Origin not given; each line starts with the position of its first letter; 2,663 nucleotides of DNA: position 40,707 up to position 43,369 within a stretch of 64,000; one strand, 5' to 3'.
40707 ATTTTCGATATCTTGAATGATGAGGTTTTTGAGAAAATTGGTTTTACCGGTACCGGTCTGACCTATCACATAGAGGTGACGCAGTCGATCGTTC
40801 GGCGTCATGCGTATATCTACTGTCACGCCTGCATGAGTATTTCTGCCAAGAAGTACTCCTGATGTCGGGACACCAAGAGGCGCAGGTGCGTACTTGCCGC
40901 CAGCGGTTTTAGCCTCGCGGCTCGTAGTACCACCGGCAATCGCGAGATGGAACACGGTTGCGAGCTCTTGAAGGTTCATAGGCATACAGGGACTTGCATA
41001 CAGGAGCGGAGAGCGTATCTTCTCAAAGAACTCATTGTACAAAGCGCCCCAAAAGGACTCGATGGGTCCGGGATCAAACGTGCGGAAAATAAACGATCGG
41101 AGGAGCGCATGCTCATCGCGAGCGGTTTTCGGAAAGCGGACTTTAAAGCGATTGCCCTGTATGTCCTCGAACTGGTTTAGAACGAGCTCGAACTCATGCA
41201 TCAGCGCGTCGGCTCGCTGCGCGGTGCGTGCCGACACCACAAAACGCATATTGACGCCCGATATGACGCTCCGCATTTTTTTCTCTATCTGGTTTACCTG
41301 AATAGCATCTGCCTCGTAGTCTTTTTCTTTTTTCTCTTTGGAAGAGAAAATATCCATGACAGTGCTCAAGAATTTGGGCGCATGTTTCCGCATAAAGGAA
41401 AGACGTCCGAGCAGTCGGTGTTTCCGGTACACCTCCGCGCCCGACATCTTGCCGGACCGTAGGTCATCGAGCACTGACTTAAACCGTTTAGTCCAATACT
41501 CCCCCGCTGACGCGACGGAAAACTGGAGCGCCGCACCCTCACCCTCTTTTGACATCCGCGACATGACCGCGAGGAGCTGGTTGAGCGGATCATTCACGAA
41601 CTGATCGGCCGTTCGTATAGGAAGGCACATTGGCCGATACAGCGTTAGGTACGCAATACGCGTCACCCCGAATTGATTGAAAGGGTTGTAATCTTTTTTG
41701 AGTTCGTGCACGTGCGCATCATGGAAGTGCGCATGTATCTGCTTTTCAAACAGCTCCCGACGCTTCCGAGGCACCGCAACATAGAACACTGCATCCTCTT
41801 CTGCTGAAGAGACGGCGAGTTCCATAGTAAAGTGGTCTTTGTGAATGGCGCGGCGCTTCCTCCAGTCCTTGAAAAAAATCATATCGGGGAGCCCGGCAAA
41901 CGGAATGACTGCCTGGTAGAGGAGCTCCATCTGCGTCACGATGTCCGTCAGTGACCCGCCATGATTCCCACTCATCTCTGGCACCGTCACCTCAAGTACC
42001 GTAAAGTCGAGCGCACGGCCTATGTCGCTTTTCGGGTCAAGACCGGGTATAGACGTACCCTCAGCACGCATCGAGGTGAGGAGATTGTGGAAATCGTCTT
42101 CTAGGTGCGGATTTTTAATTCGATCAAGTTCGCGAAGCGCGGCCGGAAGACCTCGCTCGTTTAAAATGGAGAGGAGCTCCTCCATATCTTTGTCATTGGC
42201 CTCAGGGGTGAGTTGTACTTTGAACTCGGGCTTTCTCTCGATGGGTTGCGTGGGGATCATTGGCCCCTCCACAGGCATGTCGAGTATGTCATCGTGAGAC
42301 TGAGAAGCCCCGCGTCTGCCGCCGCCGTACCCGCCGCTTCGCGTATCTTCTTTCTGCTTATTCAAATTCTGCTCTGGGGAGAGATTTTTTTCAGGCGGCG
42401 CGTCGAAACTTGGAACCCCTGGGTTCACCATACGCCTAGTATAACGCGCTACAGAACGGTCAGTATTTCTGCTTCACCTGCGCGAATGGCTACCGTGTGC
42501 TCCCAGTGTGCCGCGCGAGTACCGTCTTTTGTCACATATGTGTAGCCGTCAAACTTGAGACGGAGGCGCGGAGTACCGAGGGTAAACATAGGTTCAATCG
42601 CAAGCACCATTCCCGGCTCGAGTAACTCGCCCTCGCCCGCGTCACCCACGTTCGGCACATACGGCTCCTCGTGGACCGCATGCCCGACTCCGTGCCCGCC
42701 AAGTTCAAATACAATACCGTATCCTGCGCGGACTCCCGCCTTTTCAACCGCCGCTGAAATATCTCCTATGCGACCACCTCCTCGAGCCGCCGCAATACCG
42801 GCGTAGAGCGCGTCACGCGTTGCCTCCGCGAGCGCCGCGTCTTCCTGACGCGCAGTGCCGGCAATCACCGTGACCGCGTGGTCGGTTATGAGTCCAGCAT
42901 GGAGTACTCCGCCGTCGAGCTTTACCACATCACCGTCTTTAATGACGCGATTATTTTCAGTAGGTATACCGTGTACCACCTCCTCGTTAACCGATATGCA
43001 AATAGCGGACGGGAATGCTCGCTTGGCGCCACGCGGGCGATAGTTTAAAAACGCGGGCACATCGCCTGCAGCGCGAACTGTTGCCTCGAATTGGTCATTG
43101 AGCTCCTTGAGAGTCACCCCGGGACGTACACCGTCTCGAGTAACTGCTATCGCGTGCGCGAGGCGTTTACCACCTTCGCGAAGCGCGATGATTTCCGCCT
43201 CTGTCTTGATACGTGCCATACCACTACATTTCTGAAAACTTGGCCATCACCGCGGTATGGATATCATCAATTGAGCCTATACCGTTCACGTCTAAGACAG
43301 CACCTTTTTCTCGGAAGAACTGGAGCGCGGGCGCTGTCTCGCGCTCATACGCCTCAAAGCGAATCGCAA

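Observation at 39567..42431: Stand-alone soluble VirD4/TraG-like ATPase with a 500-aa unknown N-terminal domain, next to the pilus/comF DNA-uptake genes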

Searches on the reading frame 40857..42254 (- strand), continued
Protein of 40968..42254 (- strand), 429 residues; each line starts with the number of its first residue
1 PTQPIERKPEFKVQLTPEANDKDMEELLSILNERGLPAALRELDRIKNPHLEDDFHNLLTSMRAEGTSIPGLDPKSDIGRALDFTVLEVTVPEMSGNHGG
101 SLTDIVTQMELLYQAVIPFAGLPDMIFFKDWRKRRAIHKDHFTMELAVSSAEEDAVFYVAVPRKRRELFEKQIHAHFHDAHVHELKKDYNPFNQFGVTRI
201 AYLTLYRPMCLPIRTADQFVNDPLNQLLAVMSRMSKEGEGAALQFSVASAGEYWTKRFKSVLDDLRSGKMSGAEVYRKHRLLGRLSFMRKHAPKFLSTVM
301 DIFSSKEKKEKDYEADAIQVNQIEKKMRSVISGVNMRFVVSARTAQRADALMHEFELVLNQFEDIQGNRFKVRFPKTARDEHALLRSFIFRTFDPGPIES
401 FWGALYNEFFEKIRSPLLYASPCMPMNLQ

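Call 63: find_homologous_proteins(query=P0264, max_evalue=0.001)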
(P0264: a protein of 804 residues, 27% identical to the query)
Query P0264 (804 aa): 1356 proteins with E <= 0.001 among 8000 candidates; the best 120 are listed.
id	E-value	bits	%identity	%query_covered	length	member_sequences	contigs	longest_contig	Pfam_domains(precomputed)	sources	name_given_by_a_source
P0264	0.0e+0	1793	100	100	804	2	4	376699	PF26449.1,PF10412.16,PF01935.24,PF02534.21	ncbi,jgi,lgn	jgi:type IV secretory pathway TraG/TraD family ATPase VirD4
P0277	0.0e+0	1383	75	100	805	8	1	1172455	PF26449.1,PF10412.16,PF01935.24,PF13401.13,PF02534.21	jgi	jgi:Cdc6-like AAA superfamily ATPase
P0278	0.0e+0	1090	61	100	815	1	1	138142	PF26449.1,PF10412.16,PF01935.24,PF13401.13,PF12696.14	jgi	jgi:GTPase SAR1 family protein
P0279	0.0e+0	1029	58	98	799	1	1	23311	PF26449.1,PF10412.16,PF01935.24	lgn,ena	-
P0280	0.0e+0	1025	58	99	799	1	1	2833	PF26449.1,PF10412.16,PF01935.24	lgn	-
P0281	0.0e+0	1014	59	96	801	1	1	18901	PF26449.1,PF10412.16,PF01935.24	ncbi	-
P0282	0.0e+0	1013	57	97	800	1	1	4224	PF26449.1,PF10412.16,PF01935.24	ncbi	-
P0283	1.8e-297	1007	58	98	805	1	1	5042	PF26449.1,PF10412.16,PF01935.24,PF12696.14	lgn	-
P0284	3.9e-295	999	56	99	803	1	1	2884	PF26449.1,PF10412.16,PF01935.24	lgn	-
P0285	4.3e-289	979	56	98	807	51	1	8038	PF26449.1,PF10412.16,PF01935.24,PF12696.14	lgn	-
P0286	2.4e-288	977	56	99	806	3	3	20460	PF26449.1,PF10412.16,PF01935.24,PF12696.14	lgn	-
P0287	3.0e-288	976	55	99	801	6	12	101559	PF26449.1,PF10412.16,PF01935.24,PF12696.14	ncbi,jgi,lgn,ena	-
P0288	6.1e-288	975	56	100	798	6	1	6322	PF26449.1,PF10412.16,PF01935.24,PF02534.21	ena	-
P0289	1.9e-287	974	55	99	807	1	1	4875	PF26449.1,PF10412.16,PF01935.24,PF12696.14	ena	-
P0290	4.6e-287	972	55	99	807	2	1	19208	PF26449.1,PF10412.16,PF01935.24,PF12696.14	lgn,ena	-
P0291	5.1e-287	972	55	99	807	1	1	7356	PF26449.1,PF10412.16,PF01935.24,PF12696.14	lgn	-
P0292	7.0e-287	972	55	99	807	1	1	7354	PF26449.1,PF10412.16,PF01935.24,PF12696.14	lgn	-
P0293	7.1e-287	972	56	98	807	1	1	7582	PF26449.1,PF10412.16,PF01935.24,PF12696.14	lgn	-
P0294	1.7e-286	970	55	99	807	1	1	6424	PF26449.1,PF10412.16,PF01935.24,PF12696.14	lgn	-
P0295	2.3e-286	970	55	99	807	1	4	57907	PF26449.1,PF10412.16,PF01935.24,PF12696.14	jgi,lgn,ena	-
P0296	2.5e-286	970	55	99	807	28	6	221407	PF26449.1,PF10412.16,PF01935.24,PF12696.14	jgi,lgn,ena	jgi:hypothetical protein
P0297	2.5e-286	970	55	99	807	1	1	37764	PF26449.1,PF10412.16,PF01935.24,PF12696.14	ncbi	ncbi:MAG: hypothetical protein RLZZ223_289 [Candidatus Parcubacteria bacterium]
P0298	7.2e-286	968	55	99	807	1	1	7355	PF26449.1,PF10412.16,PF01935.24,PF12696.14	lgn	-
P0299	1.7e-285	967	56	98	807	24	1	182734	PF26449.1,PF10412.16,PF01935.24,PF12696.14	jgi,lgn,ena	jgi:hypothetical protein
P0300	2.0e-283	960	56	98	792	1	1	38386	PF26449.1,PF10412.16,PF01935.24,PF12696.14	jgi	jgi:hypothetical protein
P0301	3.4e-242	824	48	100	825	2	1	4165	PF26449.1,PF10412.16,PF01935.24,PF02534.21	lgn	-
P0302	7.9e-238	810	47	100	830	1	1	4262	PF26449.1,PF10412.16,PF01935.24,PF02534.21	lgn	-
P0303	1.4e-231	789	45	100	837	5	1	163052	PF26449.1,PF10412.16,PF01935.24,PF13401.13,PF02534.21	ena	-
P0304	1.1e-230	786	48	99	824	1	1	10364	PF26449.1,PF10412.16,PF02534.21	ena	-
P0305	1.5e-230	785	47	99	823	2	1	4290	PF26449.1,PF10412.16,PF01935.24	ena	-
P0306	2.2e-230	785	48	99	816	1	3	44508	PF26449.1,PF10412.16,PF01935.24,PF02534.21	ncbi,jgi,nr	ncbi:MAG: type IV secretory system conjugative DNA transfer family protein [Parcubacteria group bact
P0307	2.9e-230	785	48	97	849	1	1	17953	PF26449.1,PF10412.16,PF01935.24,PF02534.21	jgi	jgi:hypothetical protein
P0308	1.6e-229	782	47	99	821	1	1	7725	PF26449.1,PF10412.16,PF01935.24,PF02534.21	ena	-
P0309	1.7e-229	782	48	96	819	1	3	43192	PF26449.1,PF10412.16,PF01935.24,PF02534.21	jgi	jgi:hypothetical protein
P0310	6.0e-229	780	48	99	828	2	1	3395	PF26449.1,PF10412.16,PF01935.24,PF02534.21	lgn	-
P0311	1.6e-228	779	46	98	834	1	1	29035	PF26449.1,PF10412.16,PF01935.24,PF02534.21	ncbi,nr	ncbi:MAG: type IV secretory system conjugative DNA transfer family protein [Candidatus Portnoybacter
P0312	5.6e-228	777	47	97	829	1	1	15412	PF26449.1,PF10412.16,PF01935.24,PF02534.21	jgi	-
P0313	6.2e-226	770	48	96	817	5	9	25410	PF26449.1,PF10412.16,PF01935.24,PF02534.21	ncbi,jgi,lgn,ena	-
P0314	1.4e-225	769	47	97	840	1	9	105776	PF26449.1,PF10412.16,PF01935.24,PF02534.21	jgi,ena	-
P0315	3.0e-225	768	46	99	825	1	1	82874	PF26449.1,PF10412.16,PF01935.24,PF02534.21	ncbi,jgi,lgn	-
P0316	3.4e-225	768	46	99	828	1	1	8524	PF26449.1,PF10412.16,PF01935.24,PF12696.14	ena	-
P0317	4.4e-225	767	46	98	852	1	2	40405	PF26449.1,PF10412.16,PF01935.24,PF02534.21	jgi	-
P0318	8.7e-225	766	45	99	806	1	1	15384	PF26449.1,PF10412.16,PF01935.24,PF02534.21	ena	-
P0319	2.0e-224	765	47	97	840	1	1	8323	PF26449.1,PF10412.16,PF01935.24,PF02534.21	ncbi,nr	ncbi:MAG: type IV secretory system conjugative DNA transfer family protein [Candidatus Portnoybacter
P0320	9.8e-224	763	45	100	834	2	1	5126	PF26449.1,PF10412.16,PF01935.24,PF02534.21,PF12696.14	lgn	-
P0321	1.2e-223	763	47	98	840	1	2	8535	PF26449.1,PF10412.16,PF01935.24,PF02534.21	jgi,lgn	-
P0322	2.5e-223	762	58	73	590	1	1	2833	PF26449.1,PF10412.16,PF01935.24,PF02534.21,PF12696.14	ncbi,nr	ncbi:DUF87 domain-containing protein, partial [bacterium]|nr:DUF87 domain-containing protein [bacter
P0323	2.8e-223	761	46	100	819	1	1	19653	PF26449.1,PF10412.16,PF01935.24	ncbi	-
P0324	3.1e-223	761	46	98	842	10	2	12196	PF26449.1,PF10412.16,PF02534.21,PF12696.14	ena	-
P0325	3.9e-223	761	47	98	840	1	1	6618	PF26449.1,PF10412.16,PF01935.24,PF02534.21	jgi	-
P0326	1.1e-222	760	46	99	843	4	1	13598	PF26449.1,PF10412.16,PF01935.24,PF02534.21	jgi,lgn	-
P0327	1.5e-222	759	46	97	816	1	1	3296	PF26449.1,PF10412.16,PF01935.24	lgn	-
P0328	1.9e-222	759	46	99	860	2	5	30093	PF26449.1,PF10412.16,PF01935.24,PF02534.21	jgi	-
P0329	4.8e-222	757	46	99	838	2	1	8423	PF26449.1,PF10412.16,PF01935.24,PF02534.21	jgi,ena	-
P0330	8.4e-222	757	46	99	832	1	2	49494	PF26449.1,PF10412.16,PF01935.24,PF02534.21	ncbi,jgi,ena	-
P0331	1.4e-221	756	47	96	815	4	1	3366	PF26449.1,PF10412.16,PF01935.24,PF02534.21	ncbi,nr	ncbi:MAG: type IV secretory system conjugative DNA transfer family protein [Candidatus Portnoybacter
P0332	1.7e-221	756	46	98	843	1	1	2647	PF26449.1,PF10412.16,PF01935.24,PF02534.21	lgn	-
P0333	2.8e-221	755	46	96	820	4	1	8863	PF26449.1,PF01935.24,PF02534.21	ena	-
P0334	3.1e-221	755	46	97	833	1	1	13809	PF26449.1,PF10412.16,PF01935.24,PF02534.21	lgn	-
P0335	3.2e-221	755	46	99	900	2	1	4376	PF26449.1,PF10412.16,PF01935.24,PF02534.21,PF12696.14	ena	-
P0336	3.5e-221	755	44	99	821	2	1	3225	PF26449.1,PF10412.16,PF01935.24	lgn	-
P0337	5.4e-221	754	46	98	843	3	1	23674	PF26449.1,PF10412.16,PF01935.24,PF02534.21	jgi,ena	-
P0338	7.9e-221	753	47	99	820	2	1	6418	PF26449.1,PF10412.16,PF01935.24,PF02534.21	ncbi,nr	ncbi:MAG: type IV secretion system DNA-binding domain-containing protein [Patescibacteria group bact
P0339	9.6e-221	753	45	96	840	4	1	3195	PF26449.1,PF10412.16,PF01935.24,PF13401.13,PF02534.21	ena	-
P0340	1.0e-220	753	48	92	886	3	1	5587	PF26449.1,PF10412.16,PF01935.24,PF13401.13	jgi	-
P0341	1.1e-220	753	46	97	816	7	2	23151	PF26449.1,PF10412.16,PF01935.24,PF02534.21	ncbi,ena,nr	ncbi:MAG: hypothetical protein A3I88_02915 [Candidatus Portnoybacteria bacterium RIFCSPLOWO2_12_FULL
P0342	1.7e-220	752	46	97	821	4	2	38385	PF26449.1,PF10412.16,PF01935.24,PF02534.21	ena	-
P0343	2.8e-220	752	47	97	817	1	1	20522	PF26449.1,PF10412.16,PF01935.24,PF02534.21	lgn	-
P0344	1.2e-219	749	46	99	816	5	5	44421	PF26449.1,PF10412.16,PF01935.24,PF25199.2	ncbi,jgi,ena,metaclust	metaclust:\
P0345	1.4e-219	749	47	96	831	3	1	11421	PF26449.1,PF10412.16,PF01935.24,PF02534.21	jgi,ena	-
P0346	3.0e-219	748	44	99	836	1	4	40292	PF26449.1,PF01935.24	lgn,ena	-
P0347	5.0e-219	747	46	99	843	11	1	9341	PF26449.1,PF10412.16,PF01935.24,PF02534.21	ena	-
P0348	6.2e-219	747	46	96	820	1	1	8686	PF26449.1,PF10412.16,PF01935.24,PF02534.21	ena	-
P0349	7.4e-219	747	47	96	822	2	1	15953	PF26449.1,PF10412.16,PF01935.24,PF02534.21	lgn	-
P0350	9.5e-219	746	47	96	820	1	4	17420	PF26449.1,PF10412.16,PF01935.24,PF02534.21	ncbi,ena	-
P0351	1.0e-218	746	47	96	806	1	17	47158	PF26449.1,PF10412.16,PF01935.24,PF02534.21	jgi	-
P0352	1.4e-218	746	44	100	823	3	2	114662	PF26449.1,PF10412.16,PF01935.24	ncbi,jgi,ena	ncbi:MAG: DUF87 domain-containing protein [Patescibacteria group bacterium]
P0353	2.7e-218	745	47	98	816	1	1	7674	PF26449.1,PF10412.16,PF01935.24,PF02534.21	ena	-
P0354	2.7e-218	745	45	99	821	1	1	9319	PF26449.1,PF10412.16,PF01935.24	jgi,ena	-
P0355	3.3e-218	745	45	99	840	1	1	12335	PF26449.1,PF10412.16,PF01935.24,PF02534.21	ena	-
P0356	3.5e-218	745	46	96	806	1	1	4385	PF26449.1,PF10412.16,PF01935.24,PF02534.21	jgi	-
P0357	4.7e-218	744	45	98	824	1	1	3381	PF26449.1,PF10412.16,PF01935.24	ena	-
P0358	7.3e-218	744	45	99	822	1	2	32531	PF26449.1,PF10412.16,PF01935.24,PF02534.21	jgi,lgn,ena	-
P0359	1.3e-217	743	45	98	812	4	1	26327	PF26449.1,PF10412.16,PF01935.24,PF02534.21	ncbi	-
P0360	1.4e-217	743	47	95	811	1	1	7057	PF26449.1,PF10412.16,PF01935.24,PF02534.21,PF12696.14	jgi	-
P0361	1.8e-217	742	46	96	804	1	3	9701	PF26449.1,PF10412.16,PF01935.24,PF02534.21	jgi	-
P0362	2.5e-217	742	44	100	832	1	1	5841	PF26449.1,PF10412.16,PF01935.24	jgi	-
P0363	6.1e-217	740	44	99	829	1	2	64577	PF26449.1,PF10412.16,PF12696.14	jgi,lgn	jgi:hypothetical protein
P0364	6.2e-217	740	45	99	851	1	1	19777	PF26449.1,PF10412.16,PF12696.14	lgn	-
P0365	7.3e-217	740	44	99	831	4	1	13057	PF26449.1,PF10412.16,PF01935.24,PF02534.21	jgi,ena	-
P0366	1.2e-216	739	44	100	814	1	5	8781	PF26449.1,PF10412.16,PF01935.24,PF02534.21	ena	-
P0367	1.2e-216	739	46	95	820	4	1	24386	PF26449.1,PF10412.16,PF01935.24,PF02534.21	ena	-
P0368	1.5e-216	739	45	99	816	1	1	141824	PF26449.1,PF10412.16,PF01935.24,PF13401.13,PF02534.21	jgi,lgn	jgi:GTPase SAR1 family protein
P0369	1.8e-216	739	45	96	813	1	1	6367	PF26449.1,PF10412.16,PF01935.24,PF02534.21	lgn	-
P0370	1.8e-216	739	46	96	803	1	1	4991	PF26449.1,PF10412.16,PF01935.24,PF02534.21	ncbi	ncbi:MAG: type IV secretory system conjugative DNA transfer family protein, partial [Patescibacteria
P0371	2.1e-216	739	44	100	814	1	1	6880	PF26449.1,PF10412.16,PF01935.24,PF02534.21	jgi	-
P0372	2.4e-216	739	46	96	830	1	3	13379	PF26449.1,PF10412.16,PF01935.24,PF02534.21,PF25199.2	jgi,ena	-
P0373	3.9e-216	738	46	98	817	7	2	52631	PF26449.1,PF10412.16,PF01935.24,PF02534.21,PF12696.14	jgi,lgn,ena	-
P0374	4.6e-216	738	45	100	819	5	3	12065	PF26449.1,PF10412.16,PF01935.24,PF12696.14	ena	-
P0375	5.0e-216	737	44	99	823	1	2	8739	PF26449.1,PF10412.16,PF01935.24,PF02534.21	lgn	-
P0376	6.1e-216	737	45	96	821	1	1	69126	PF26449.1,PF10412.16,PF01935.24,PF02534.21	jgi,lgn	jgi:hypothetical protein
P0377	6.8e-216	737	44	100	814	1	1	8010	PF26449.1,PF10412.16,PF01935.24,PF02534.21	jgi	-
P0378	8.0e-216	737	46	95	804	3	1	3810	PF26449.1,PF10412.16,PF01935.24,PF02534.21,PF12696.14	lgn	-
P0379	1.0e-215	736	45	99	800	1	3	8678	PF26449.1,PF10412.16,PF01935.24,PF02534.21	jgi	-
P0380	1.2e-215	736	45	100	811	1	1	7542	PF26449.1,PF10412.16,PF01935.24,PF02534.21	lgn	-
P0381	1.7e-215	736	47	95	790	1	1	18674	PF26449.1,PF10412.16,PF01935.24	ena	-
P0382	2.2e-215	735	45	96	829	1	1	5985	PF26449.1,PF10412.16,PF01935.24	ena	-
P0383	2.3e-215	735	43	100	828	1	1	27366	PF26449.1,PF10412.16,PF01935.24,PF02534.21,PF12696.14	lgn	-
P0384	2.7e-215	735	45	96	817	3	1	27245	PF26449.1,PF10412.16,PF01935.24,PF02534.21,PF12696.14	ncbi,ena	-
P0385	3.6e-215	735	46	99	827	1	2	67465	PF26449.1,PF10412.16,PF01935.24,PF02534.21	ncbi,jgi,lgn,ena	-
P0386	3.9e-215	735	44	94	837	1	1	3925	PF26449.1,PF10412.16,PF02534.21,PF12696.14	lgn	-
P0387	4.1e-215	734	44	99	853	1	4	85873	PF26449.1,PF10412.16,PF01935.24,PF02534.21,PF12696.14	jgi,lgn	-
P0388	5.2e-215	734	45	100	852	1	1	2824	PF26449.1,PF10412.16,PF01935.24,PF02534.21,PF12696.14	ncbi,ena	-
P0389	5.8e-215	734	45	99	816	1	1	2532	PF26449.1,PF10412.16,PF01935.24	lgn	-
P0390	7.0e-215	734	47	93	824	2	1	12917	PF26449.1,PF10412.16,PF01935.24,PF02534.21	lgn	-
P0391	7.8e-215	734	43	100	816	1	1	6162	PF26449.1,PF10412.16,PF01935.24,PF02534.21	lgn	-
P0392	8.1e-215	733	46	96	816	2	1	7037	PF26449.1,PF10412.16,PF01935.24,PF02534.21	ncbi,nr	ncbi:MAG: type IV secretory system conjugative DNA transfer family protein [Candidatus Portnoybacter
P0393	9.7e-215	733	46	95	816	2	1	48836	PF26449.1,PF10412.16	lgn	-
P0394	1.4e-214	733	43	96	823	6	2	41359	PF26449.1,PF10412.16,PF01935.24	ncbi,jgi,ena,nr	ncbi:MAG: type IV secretion system DNA-binding domain-containing protein [Candidatus Pacebacteria ba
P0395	2.1e-214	732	45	96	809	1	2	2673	PF26449.1,PF10412.16,PF01935.24,PF02534.21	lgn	-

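Call 72: fold_search(model_id=the predicted structure, library=pdb)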
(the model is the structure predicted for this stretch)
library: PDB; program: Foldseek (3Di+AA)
matches with E <= 10: 683; with E <= 0.001: 12
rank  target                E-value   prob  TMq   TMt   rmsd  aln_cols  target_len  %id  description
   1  7o43_A                1.1e-05  1.00  0.32  0.21  11.0       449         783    9  TrwK/VirB4unbound dimer complex from R388 type IV secretion system determined by cryo-EM. (released 2022-06-22)
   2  7o42_E                2.1e-05  1.00  0.33  0.18  12.5       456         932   10  TrwK/VirB4unbound trimer of dimers complex (with Hcp1) from the R388 type IV secretion system determined by cryo-EM. (released 2022-06-22)
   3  8rtd_V                4.2e-05  1.00  0.35  0.24   9.8       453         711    9  Stalk-Arches-IMC structure from the fully-assembled R388 type IV secretion system determined by cryo-EM. (released 2024-06-19)
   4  8rtb_B                6.5e-05  1.00  0.35  0.26   9.8       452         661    9  Extended inner membrane complex (IMC) protomer structure (TrwM/VirB3-TrwK/VirB4-TrwI/VirB6-TrwG/VirB8-TrwE/VirB10) fro (released 2024-06-19)
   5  8rtd_P                6.9e-05  1.00  0.35  0.23   9.9       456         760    9  Stalk-Arches-IMC structure from the fully-assembled R388 type IV secretion system determined by cryo-EM. (released 2024-06-19)
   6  8rtd_g                7.3e-05  1.00  0.26  0.18  12.8       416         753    9  Stalk-Arches-IMC structure from the fully-assembled R388 type IV secretion system determined by cryo-EM. (released 2024-06-19)
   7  7o43_B                1.1e-04  1.00  0.31  0.20  19.6       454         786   10  TrwK/VirB4unbound dimer complex from R388 type IV secretion system determined by cryo-EM. (released 2022-06-22)
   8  8rtb_A                1.2e-04  1.00  0.28  0.19  13.6       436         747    9  Extended inner membrane complex (IMC) protomer structure (TrwM/VirB3-TrwK/VirB4-TrwI/VirB6-TrwG/VirB8-TrwE/VirB10) fro (released 2024-06-19)
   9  8rtd_O                1.2e-04  1.00  0.28  0.18  13.6       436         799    9  Stalk-Arches-IMC structure from the fully-assembled R388 type IV secretion system determined by cryo-EM. (released 2024-06-19)
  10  8rtd_T                1.2e-04  1.00  0.28  0.18  13.6       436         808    9  Stalk-Arches-IMC structure from the fully-assembled R388 type IV secretion system determined by cryo-EM. (released 2024-06-19)
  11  8rtd_h                1.7e-04  1.00  0.36  0.36   9.7       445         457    8  Stalk-Arches-IMC structure from the fully-assembled R388 type IV secretion system determined by cryo-EM. (released 2024-06-19)
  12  7o41_B                2.8e-04  1.00  0.34  0.24  11.8       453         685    8  Hexameric composite model of the Inner Membrane Complex (IMC) with the Arches from the fully-assembled R388 type IV se (released 2022-06-22)
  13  6u44_A                1.8e-02  0.16  0.12  0.09  23.0       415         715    8  Crystal structure of Methanoperedens nitroreducens elongation factor 2 H595N bound to GMPPCP and magnesium (monoclinic (released 2020-03-18)
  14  4pzf_D                3.3e-02  0.21  0.14  0.14  16.9       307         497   10  Berberine bridge enzyme G164A variant, a reticuline dehydrogenase (released 2014-04-23)
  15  4pab_A                4.8e-02  0.16  0.10  0.07  18.1       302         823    9  Crystal structure of the precursor form of rat DMGDH complexed with tetrahydrofolate (released 2014-06-18)
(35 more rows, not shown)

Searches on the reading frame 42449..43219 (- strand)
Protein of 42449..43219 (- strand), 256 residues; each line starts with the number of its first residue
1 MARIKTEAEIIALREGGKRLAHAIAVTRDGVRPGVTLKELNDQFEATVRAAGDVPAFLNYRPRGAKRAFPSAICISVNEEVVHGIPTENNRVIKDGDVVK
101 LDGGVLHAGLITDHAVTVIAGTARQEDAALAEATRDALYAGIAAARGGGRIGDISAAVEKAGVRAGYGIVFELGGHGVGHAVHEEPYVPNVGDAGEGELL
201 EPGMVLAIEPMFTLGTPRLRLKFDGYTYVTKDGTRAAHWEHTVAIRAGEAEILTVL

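Call 7: search_protein_families(library=pfam, proteins=[window:42449-43219:-], max_evalue=0.001)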
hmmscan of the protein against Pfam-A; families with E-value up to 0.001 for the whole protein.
window:42449-43219:- (256 aa): 1 family
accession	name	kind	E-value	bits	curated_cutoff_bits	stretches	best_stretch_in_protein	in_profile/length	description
PF00557.29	Peptidase_M24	-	3.5e-41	141.7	23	1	13-246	3-207/208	Metallopeptidase family M24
